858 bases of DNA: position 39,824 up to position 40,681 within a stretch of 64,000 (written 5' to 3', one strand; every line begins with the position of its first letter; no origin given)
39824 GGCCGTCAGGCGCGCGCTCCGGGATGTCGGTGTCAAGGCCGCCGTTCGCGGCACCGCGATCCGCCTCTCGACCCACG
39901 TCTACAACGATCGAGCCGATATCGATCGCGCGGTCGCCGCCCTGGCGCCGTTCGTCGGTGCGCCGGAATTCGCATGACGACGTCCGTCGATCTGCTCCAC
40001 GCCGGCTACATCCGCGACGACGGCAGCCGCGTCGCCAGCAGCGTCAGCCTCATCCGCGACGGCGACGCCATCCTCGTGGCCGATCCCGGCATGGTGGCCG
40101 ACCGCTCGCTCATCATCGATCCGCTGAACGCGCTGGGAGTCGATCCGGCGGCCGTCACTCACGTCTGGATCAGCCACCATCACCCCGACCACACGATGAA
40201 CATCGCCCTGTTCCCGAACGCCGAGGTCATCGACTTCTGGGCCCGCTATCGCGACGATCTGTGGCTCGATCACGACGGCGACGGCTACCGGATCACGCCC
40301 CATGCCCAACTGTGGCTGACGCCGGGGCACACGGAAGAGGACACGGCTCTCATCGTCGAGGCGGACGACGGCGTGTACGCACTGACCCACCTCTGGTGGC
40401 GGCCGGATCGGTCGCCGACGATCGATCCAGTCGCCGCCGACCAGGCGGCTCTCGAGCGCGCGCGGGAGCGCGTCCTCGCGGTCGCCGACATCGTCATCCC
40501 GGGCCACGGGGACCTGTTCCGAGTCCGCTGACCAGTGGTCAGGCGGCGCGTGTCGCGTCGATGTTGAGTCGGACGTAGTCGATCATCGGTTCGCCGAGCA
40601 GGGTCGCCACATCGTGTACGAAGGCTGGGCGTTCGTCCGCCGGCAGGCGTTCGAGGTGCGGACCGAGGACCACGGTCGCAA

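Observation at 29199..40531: Compact selenium-utilisation island: selD, selC, selA-selB-mobA and accessory genes next to the Sec-FDH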

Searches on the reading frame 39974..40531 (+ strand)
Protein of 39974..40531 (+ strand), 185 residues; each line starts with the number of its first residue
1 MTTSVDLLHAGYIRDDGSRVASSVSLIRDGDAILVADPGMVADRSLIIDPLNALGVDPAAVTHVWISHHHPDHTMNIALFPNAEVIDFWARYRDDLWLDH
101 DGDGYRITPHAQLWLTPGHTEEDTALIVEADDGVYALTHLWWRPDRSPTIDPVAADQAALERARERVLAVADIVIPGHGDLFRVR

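Call 8: search_protein_families(library=ncbifam, proteins=[window:39974-40531:+], max_evalue=0.001)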
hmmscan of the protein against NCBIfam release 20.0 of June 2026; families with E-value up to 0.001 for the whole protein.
window:39974-40531:+ (185 aa): 7 families
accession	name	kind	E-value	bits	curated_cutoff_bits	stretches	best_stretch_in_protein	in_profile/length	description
NF045700.1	AHLLactAttM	equivalog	2.5e-07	30.5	390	1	30-86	64-119/257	AttM family quorum-quenching N-acyl homoserine lactonase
TIGR04558.1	SoxH_rel_PQQ_1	hypoth_equivalog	4.2e-05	22.8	300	0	57-85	68-96/285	quinoprotein relay system zinc metallohydrolase 1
TIGR03413.1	GSH_gloB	equivalog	0.00017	21.1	200.8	1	32-135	21-123/248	hydroxyacylglutathione hydrolase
NF047979.1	lactonase_AidB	equivalog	0.0004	19.8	360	0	49-85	82-123/271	AidB family quorum-quenching N-acyl homoserine lactonase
NF033105.1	bla_subclass_B3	equivalog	0.00057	19.3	240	0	24-83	25-84/257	subclass B3 metallo-beta-lactamase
NF047896.1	blaMIM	exception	0.00059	19.3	640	1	23-81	72-129/306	MIM family subclass B3 metallo-beta-lactamase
NF045699.1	AHLLactAiiA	equivalog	0.00069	18.9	375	0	43-86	78-121/251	quorum-quenching N-acyl homoserine lactonase AiiA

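Call 9: search_protein_families(library=pfam, proteins=[window:39974-40531:+], max_evalue=0.001)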
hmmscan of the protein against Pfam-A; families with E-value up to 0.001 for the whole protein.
window:39974-40531:+ (185 aa): 1 family
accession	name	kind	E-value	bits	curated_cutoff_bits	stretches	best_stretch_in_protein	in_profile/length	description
PF00753.33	Lactamase_B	-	7e-12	46.1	22.7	1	20-174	4-151/196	Metallo-beta-lactamase superfamily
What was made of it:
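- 39974..40531 (+): 185-aa MBL-fold hydrolase, MBLAC1-like; ATGA overlap with the AT. PF00753 (call 9).
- Checked: MBL-fold protein, 39974..40531: PF00753 at 46 bits, with an HHHPDH motif (call 9).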

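Call 20: search_solved_structures(query=window:39974-40531:+, max_evalue=0.01, show_alignments=2)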
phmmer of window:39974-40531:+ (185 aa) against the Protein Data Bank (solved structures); distinct sequences matched with E-value up to 0.01: 11.
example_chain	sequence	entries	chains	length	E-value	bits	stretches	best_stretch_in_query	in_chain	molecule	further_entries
4v0h_A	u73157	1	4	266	4.3e-18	68.9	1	34-184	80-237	METALLO-BETA-LACTAMASE DOMAIN-CONTAINING PROTEIN 1 1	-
1ztc_A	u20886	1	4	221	5.4e-05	26.2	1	22-84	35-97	hypothetical protein TM0894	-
9khq_A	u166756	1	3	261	0.0012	21.8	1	38-86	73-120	N-acylhomoserine lactonase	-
4zo2_A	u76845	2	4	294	0.0016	21.4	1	18-99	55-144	Acylhomoserine lactonase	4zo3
9kho_A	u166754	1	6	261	0.0025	20.8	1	38-87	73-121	N-acylhomoserine lactonase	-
2a7m_A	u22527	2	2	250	0.0039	20.1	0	43-133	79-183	N-acyl homoserine lactone hydrolase | N-acyl homoserine lactonase AiiA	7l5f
5eh9_A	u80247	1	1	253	0.0041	20.1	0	43-133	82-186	N-acyl homoserine lactonase AiiA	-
3dha_A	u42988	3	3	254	0.0041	20.1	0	43-133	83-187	N-Acyl Homoserine Lactone Hydrolase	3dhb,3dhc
4j5f_A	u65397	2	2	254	0.0044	20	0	43-133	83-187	N-acyl homoserine lactonase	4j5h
5eht_A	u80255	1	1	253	0.0049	19.8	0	43-133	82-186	N-acyl homoserine lactonase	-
6auf_B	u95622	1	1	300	0.0054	19.7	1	26-82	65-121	Beta-lactamase-like protein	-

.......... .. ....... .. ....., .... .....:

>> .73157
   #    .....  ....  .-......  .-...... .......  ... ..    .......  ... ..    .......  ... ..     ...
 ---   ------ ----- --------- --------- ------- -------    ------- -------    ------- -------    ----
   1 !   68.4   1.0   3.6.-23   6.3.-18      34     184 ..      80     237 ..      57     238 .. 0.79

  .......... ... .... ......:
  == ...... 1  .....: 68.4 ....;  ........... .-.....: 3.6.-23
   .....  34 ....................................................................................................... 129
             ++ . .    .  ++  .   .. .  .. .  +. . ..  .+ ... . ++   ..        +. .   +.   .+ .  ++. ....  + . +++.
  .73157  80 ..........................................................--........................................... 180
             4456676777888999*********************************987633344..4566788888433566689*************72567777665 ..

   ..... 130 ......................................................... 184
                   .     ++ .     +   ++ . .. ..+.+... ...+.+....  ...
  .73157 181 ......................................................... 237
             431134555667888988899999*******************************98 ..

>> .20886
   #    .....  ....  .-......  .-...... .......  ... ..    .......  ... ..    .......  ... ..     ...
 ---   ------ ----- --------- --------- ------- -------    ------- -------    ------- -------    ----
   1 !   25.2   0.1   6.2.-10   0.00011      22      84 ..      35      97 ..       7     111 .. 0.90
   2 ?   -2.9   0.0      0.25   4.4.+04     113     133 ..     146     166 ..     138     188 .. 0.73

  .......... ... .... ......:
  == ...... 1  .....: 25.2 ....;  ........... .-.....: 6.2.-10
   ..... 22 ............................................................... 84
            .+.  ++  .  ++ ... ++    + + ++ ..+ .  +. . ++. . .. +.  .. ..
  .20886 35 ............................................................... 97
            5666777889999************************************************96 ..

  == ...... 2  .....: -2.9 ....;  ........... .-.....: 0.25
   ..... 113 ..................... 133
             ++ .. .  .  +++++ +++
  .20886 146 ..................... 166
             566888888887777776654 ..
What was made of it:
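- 39974..40531 (+): PDB 4v0h at E 4e-18 (call 20).
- On Persulfide dioxygenase / glyoxalase II type MBL hydrolases: The PDB hits at E<=0.01 are MBLAC1, TM0894, AHL lactonases and one 'beta-lactamase-like protein' (6auf); none is named a persulfide dioxygenase or glyoxalase II (call 20).
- On MBLAC1-like MBL hydrolases: 4v0h at E 4.3e-18, query residues 34-184 aligned to chain residues 80-237 (call 20).
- Closest known: Human MBLAC1. Same: Best solved relative of the 185-aa MBL protein: E 4e-18 over 151 residues, with an HxHxDH metal site and a C-terminal PGHG motif (call 20).
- MBL: best solved relative is MBLAC1 (call 20). No persulfide dioxygenase or glyoxalase II chain appears among the PDB hits (call 20), and GloB scores 21 bits against a cut-off of 200 (call 8).
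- Tried and rejected: No support (calls 8, 20).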

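Call 28: find_homologous_proteins(query=window:39974-40531:+, max_evalue=0.00001)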
Query window:39974-40531:+ (185 aa): 3138 proteins with E <= 0.00001 among 4318 candidates; the best 120 are listed.
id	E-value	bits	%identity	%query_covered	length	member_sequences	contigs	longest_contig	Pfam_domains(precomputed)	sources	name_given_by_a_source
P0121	5.6e-119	413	100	100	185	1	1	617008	PF00753.34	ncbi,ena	-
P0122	2.7e-106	371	87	99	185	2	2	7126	PF00753.34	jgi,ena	-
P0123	7.3e-106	370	87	99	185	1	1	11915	PF00753.34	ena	-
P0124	9.7e-106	370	88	100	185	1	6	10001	PF00753.34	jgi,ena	-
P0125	3.3e-105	368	86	99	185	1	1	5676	PF00753.34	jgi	-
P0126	1.4e-104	366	87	100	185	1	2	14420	PF00753.34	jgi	jgi:glyoxylase-like metal-dependent hydrolase (beta-lactamase superfamily II)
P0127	1.5e-102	359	84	100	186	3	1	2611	PF00753.34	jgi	jgi:glyoxylase-like metal-dependent hydrolase (beta-lactamase superfamily II)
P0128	8.4e-102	357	85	99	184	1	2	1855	PF00753.34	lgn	-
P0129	4.5e-101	354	81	100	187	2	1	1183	PF00753.34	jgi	jgi:glyoxylase-like metal-dependent hydrolase (beta-lactamase superfamily II)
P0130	7.0e-101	354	83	100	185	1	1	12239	PF00753.34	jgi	jgi:glyoxylase-like metal-dependent hydrolase (beta-lactamase superfamily II)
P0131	4.9e-100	351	83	99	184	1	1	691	PF00753.34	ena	-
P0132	1.2e-95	337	79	99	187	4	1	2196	PF00753.34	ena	-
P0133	1.6e-95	336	77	100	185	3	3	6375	PF00753.34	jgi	jgi:glyoxylase-like metal-dependent hydrolase (beta-lactamase superfamily II)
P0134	3.3e-95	335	80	99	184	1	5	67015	PF00753.34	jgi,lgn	jgi:glyoxylase-like metal-dependent hydrolase (beta-lactamase superfamily II)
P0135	1.2e-93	330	78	100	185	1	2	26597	PF00753.34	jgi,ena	jgi:glyoxylase-like metal-dependent hydrolase (beta-lactamase superfamily II)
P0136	4.1e-93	328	77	100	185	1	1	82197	PF00753.34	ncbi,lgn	-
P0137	4.6e-93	328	77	100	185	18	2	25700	PF00753.34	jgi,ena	jgi:glyoxylase-like metal-dependent hydrolase (beta-lactamase superfamily II)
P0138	8.2e-93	327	75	100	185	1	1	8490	PF00753.34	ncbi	-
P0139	8.5e-93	327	77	100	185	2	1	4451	PF00753.34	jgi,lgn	jgi:glyoxylase-like metal-dependent hydrolase (beta-lactamase superfamily II)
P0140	9.4e-93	327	77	100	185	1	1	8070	PF00753.34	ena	-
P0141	9.5e-93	327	75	99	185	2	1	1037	PF00753.34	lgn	-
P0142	3.3e-92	326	78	99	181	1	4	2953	PF00753.34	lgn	-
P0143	3.3e-92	325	77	100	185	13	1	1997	PF00753.34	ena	-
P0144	3.4e-92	325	75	98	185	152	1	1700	PF00753.34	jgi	jgi:glyoxylase-like metal-dependent hydrolase (beta-lactamase superfamily II)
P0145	3.8e-92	325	78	99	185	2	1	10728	PF00753.34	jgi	jgi:glyoxylase-like metal-dependent hydrolase (beta-lactamase superfamily II)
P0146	3.9e-92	325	78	99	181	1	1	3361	PF00753.34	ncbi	ncbi:MAG: MBL fold metallo-hydrolase [Candidatus Limnocylindrales bacterium]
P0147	7.8e-92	324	77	100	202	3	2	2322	PF00753.34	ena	-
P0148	1.5e-91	323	75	98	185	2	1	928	PF00753.34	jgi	jgi:glyoxylase-like metal-dependent hydrolase (beta-lactamase superfamily II)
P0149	1.8e-91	323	78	100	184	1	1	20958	PF00753.34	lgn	-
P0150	2.5e-91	323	76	99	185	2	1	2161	PF00753.34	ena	-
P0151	2.9e-91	322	74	99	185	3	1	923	PF00753.34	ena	-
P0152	3.4e-91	322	76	100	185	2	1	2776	PF00753.34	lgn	-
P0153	3.6e-91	322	76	100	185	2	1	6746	PF00753.34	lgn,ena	-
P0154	4.8e-91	322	74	99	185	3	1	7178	PF00753.34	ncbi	ncbi:MAG: MBL fold metallo-hydrolase [Candidatus Limnocylindrales bacterium]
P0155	7.3e-91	321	76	100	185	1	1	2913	PF00753.34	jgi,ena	-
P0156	9.9e-91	321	76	99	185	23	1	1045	PF00753.34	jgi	jgi:glyoxylase-like metal-dependent hydrolase (beta-lactamase superfamily II)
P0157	1.1e-90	321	77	99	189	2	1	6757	PF00753.34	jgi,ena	jgi:glyoxylase-like metal-dependent hydrolase (beta-lactamase superfamily II)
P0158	1.2e-90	320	77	99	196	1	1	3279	PF00753.34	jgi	jgi:glyoxylase-like metal-dependent hydrolase (beta-lactamase superfamily II)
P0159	1.4e-90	320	75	98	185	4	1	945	PF00753.34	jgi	jgi:glyoxylase-like metal-dependent hydrolase (beta-lactamase superfamily II)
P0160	1.6e-90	320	74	98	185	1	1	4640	PF00753.34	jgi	jgi:glyoxylase-like metal-dependent hydrolase (beta-lactamase superfamily II)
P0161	1.9e-90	320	75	100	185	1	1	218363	PF00753.34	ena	-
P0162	2.3e-90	320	75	99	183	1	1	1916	PF00753.34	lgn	-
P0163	2.6e-90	319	73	100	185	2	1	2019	PF00753.34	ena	-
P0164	2.7e-90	319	76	99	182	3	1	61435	PF00753.34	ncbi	-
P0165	3.0e-90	319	76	100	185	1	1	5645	PF00753.34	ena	-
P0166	3.5e-90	319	76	100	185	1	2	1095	PF00753.34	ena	-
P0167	3.7e-90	319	76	97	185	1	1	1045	PF00753.34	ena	-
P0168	3.9e-90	319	74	99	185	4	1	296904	PF00753.34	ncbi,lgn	ncbi:MAG: MBL fold metallo-hydrolase [Chloroflexota bacterium]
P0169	4.0e-90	319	77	99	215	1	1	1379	PF00753.34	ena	-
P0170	4.2e-90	319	73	98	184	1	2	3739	PF00753.34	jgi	jgi:glyoxylase-like metal-dependent hydrolase (beta-lactamase superfamily II)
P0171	4.5e-90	319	74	100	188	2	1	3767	PF00753.34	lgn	-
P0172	4.5e-90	319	76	100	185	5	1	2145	PF00753.34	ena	-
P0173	5.0e-90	318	75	100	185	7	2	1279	PF00753.34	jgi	jgi:glyoxylase-like metal-dependent hydrolase (beta-lactamase superfamily II)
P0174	5.1e-90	318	78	99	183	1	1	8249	PF00753.34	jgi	jgi:glyoxylase-like metal-dependent hydrolase (beta-lactamase superfamily II)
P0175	5.2e-90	318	72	99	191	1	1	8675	PF00753.34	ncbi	-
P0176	5.8e-90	318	77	99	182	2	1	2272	PF00753.34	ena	-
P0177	6.2e-90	318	76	98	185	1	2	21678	PF00753.34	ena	-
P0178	8.7e-90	318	75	99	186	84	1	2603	PF00753.34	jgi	-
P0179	9.2e-90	318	76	98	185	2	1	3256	PF00753.34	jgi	jgi:glyoxylase-like metal-dependent hydrolase (beta-lactamase superfamily II)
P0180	9.6e-90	317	77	99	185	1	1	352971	PF00753.34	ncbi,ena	-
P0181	1.1e-89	317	73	98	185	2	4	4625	PF00753.34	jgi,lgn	jgi:glyoxylase-like metal-dependent hydrolase (beta-lactamase superfamily II)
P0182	1.1e-89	317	73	100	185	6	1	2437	PF00753.34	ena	-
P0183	1.2e-89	317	73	99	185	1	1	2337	PF00753.34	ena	-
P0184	1.3e-89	317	76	99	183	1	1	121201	PF00753.34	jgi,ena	-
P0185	1.5e-89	317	78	99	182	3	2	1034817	PF00753.34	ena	-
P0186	1.7e-89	317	76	99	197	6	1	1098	PF00753.34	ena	-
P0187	1.9e-89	316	74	98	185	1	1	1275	PF00753.34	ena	-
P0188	2.3e-89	316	75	100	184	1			PF00753.34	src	-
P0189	2.7e-89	316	72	98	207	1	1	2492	PF00753.34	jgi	jgi:glyoxylase-like metal-dependent hydrolase (beta-lactamase superfamily II)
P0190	2.9e-89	316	74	98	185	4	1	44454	PF00753.34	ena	-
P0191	3.0e-89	316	75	99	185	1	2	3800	PF00753.34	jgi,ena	jgi:glyoxylase-like metal-dependent hydrolase (beta-lactamase superfamily II)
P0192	3.5e-89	316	78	99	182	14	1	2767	PF00753.34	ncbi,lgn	-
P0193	4.1e-89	315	74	100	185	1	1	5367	PF00753.34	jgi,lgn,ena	-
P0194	4.4e-89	315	75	100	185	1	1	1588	PF00753.34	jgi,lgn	jgi:glyoxylase-like metal-dependent hydrolase (beta-lactamase superfamily II)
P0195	4.6e-89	315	77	98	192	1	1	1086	PF00753.34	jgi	-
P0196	4.7e-89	315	73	99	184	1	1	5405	PF00753.34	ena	-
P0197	5.6e-89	315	76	100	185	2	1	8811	PF00753.34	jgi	jgi:glyoxylase-like metal-dependent hydrolase (beta-lactamase superfamily II)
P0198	6.1e-89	315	75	98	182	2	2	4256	PF00753.34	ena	-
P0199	6.2e-89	315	76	100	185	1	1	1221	PF00753.34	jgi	jgi:glyoxylase-like metal-dependent hydrolase (beta-lactamase superfamily II)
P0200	6.2e-89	315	77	99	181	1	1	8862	PF00753.34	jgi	jgi:glyoxylase-like metal-dependent hydrolase (beta-lactamase superfamily II)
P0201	6.6e-89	315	76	98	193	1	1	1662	PF00753.34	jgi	jgi:glyoxylase-like metal-dependent hydrolase (beta-lactamase superfamily II)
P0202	6.8e-89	315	74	99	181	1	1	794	PF00753.34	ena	-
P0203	7.7e-89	315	76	100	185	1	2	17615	PF00753.34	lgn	-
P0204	8.1e-89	314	75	98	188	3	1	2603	PF00753.34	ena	-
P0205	1.0e-88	314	77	99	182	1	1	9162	PF00753.34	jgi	-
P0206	1.0e-88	314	72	98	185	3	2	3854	PF00753.34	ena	-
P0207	1.0e-88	314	73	98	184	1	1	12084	PF00753.34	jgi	jgi:glyoxylase-like metal-dependent hydrolase (beta-lactamase superfamily II)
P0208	1.0e-88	314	75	99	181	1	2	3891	PF00753.34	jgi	jgi:glyoxylase-like metal-dependent hydrolase (beta-lactamase superfamily II)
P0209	1.1e-88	314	75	100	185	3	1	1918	PF00753.34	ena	-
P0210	1.2e-88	314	74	99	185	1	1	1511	PF00753.34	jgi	jgi:glyoxylase-like metal-dependent hydrolase (beta-lactamase superfamily II)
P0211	1.2e-88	314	76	98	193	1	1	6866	PF00753.34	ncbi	-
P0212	1.3e-88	314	74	100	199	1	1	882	PF00753.34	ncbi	-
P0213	1.3e-88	314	78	99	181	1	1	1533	PF00753.34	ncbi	-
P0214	1.3e-88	314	77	99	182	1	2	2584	PF00753.34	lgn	-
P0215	1.3e-88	314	75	100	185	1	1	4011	PF00753.34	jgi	jgi:glyoxylase-like metal-dependent hydrolase (beta-lactamase superfamily II)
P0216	1.5e-88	314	76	98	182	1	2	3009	PF00753.34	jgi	jgi:glyoxylase-like metal-dependent hydrolase (beta-lactamase superfamily II)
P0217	1.7e-88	313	77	99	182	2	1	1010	PF00753.34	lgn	-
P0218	1.9e-88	313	75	99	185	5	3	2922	PF00753.34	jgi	-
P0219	2.0e-88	313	74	99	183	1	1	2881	PF00753.34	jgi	jgi:glyoxylase-like metal-dependent hydrolase (beta-lactamase superfamily II)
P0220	2.1e-88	313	75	99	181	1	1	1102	PF00753.34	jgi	jgi:glyoxylase-like metal-dependent hydrolase (beta-lactamase superfamily II)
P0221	2.4e-88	313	73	98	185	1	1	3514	PF00753.34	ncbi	-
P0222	2.4e-88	313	76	99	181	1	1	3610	PF00753.34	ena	-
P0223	2.5e-88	313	72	100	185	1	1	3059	PF00753.34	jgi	jgi:glyoxylase-like metal-dependent hydrolase (beta-lactamase superfamily II)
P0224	2.5e-88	313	75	99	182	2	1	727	PF00753.34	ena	-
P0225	2.6e-88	313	72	99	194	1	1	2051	PF00753.34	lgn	-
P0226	2.6e-88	313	72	99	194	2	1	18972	PF00753.34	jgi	-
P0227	2.7e-88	313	75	98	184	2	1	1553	PF00753.34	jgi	jgi:glyoxylase-like metal-dependent hydrolase (beta-lactamase superfamily II)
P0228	2.7e-88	313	76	100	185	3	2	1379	PF00753.34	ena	-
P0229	2.8e-88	313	76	100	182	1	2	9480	PF00753.34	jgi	jgi:glyoxylase-like metal-dependent hydrolase (beta-lactamase superfamily II)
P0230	2.9e-88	313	75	99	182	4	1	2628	PF00753.34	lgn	-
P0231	3.1e-88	313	77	99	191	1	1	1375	PF00753.34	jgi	jgi:glyoxylase-like metal-dependent hydrolase (beta-lactamase superfamily II)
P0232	3.3e-88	312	78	99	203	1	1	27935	PF00753.34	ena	-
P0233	3.3e-88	312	71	98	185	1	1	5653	PF00753.34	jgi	jgi:glyoxylase-like metal-dependent hydrolase (beta-lactamase superfamily II)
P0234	3.4e-88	312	74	99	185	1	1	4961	PF00753.34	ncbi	ncbi:MAG: MBL fold metallo-hydrolase [Candidatus Limnocylindrales bacterium]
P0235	3.6e-88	312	75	99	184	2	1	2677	PF00753.34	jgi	jgi:glyoxylase-like metal-dependent hydrolase (beta-lactamase superfamily II)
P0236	3.6e-88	312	75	99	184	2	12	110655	PF00753.34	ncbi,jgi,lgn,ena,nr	ncbi:MAG: MBL fold metallo-hydrolase [Thermomicrobiales bacterium]|jgi:glyoxylase-like metal-depende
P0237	3.6e-88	312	74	99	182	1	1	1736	PF00753.34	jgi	jgi:glyoxylase-like metal-dependent hydrolase (beta-lactamase superfamily II)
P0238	4.1e-88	312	72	99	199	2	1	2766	PF00753.34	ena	-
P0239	4.1e-88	312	76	98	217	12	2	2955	PF00753.34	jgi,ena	-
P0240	4.2e-88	312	74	99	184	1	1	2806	PF00753.34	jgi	jgi:glyoxylase-like metal-dependent hydrolase (beta-lactamase superfamily II)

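Call 30: find_encoding_contigs(protein=P0185, flank=8000, max_places=2)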
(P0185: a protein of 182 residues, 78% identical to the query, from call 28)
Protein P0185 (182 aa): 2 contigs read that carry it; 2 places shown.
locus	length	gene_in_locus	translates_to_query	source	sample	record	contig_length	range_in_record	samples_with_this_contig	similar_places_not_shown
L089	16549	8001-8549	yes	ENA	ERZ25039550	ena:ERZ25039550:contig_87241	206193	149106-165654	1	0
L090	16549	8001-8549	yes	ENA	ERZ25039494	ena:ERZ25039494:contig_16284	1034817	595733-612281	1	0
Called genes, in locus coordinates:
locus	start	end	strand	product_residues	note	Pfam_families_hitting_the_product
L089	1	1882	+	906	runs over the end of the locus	PF25788:Ig_Rha78A_N, PF08531:Bac_rhamnosid_N, PF05592:Bac_rhamnosid, PF17389:Bac_rhamnosid6H, PF17390:Bac_rhamnosid_C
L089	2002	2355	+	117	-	-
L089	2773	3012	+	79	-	PF03841:SelA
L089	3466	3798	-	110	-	-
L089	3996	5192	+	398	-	-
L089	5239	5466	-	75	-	-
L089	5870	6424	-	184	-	-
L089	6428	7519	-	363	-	PF07969:Amidohydro_3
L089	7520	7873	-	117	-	PF07969:Amidohydro_3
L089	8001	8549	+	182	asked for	PF00753:Lactamase_B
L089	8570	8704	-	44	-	-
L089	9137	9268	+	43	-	-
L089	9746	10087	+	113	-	-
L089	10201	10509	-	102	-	-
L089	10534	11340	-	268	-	-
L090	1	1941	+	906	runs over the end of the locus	PF25788:Ig_Rha78A_N, PF08531:Bac_rhamnosid_N, PF05592:Bac_rhamnosid, PF17389:Bac_rhamnosid6H, PF17390:Bac_rhamnosid_C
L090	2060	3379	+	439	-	PF03841:SelA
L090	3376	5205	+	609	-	PF00009:GTP_EFTU, PF01926:MMR_HSR1 (weak), PF25461:Beta-barrel_SelB (weak), PF09107:WHD_3rd_SelB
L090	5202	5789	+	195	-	PF12804:NTP_transf_3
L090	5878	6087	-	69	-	-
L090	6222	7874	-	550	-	PF07969:Amidohydro_3, PF01979:Amidohydro_1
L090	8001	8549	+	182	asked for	PF00753:Lactamase_B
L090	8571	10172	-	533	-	PF07690:MFS_1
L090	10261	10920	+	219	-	PF03575:Peptidase_S51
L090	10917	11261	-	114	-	PF13451:zf_Tbcl, PF23477:zf_Tbcl_2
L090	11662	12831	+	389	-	PF00149:Metallophos, PF12850:Metallophos_2 (weak)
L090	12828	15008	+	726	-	PF02463:SMC_N, PF13175:AAA_15, PF13476:AAA_23, PF13514:AAA_27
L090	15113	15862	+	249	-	PF00892:EamA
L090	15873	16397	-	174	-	PF13671:AAA_33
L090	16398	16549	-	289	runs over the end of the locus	PF09990:DUF2231 (weak), PF00355:Rieske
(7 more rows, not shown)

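Call 31: find_encoding_contigs(protein=P0168, flank=8000, max_places=2)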
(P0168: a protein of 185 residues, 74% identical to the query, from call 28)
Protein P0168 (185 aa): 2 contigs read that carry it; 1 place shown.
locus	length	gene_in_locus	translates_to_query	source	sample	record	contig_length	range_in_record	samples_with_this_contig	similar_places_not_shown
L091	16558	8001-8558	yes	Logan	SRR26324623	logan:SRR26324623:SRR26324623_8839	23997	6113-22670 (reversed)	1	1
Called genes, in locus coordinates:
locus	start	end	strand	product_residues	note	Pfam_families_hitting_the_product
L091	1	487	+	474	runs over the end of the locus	PF00672:HAMP, PF00512:HisKA, PF02518:HATPase_c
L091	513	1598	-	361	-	PF00586:AIRS, PF02769:AIRS_C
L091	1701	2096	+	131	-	-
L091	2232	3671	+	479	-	PF03841:SelA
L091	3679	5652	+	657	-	PF00009:GTP_EFTU, PF01926:MMR_HSR1 (weak), PF03144:GTP_EFTU_D2 (weak), PF09106:WHD_2nd_SelB (faint), PF09107:WHD_3rd_SelB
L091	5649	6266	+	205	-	PF12804:NTP_transf_3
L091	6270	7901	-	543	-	PF07969:Amidohydro_3, PF01979:Amidohydro_1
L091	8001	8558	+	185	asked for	PF00753:Lactamase_B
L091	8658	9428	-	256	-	-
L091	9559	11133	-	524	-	PF07690:MFS_1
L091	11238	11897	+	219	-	PF03575:Peptidase_S51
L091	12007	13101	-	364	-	PF02661:Fic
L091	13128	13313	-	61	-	-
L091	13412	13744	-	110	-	PF13451:zf_Tbcl, PF23477:zf_Tbcl_2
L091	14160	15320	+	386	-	PF00149:Metallophos, PF12850:Metallophos_2 (weak)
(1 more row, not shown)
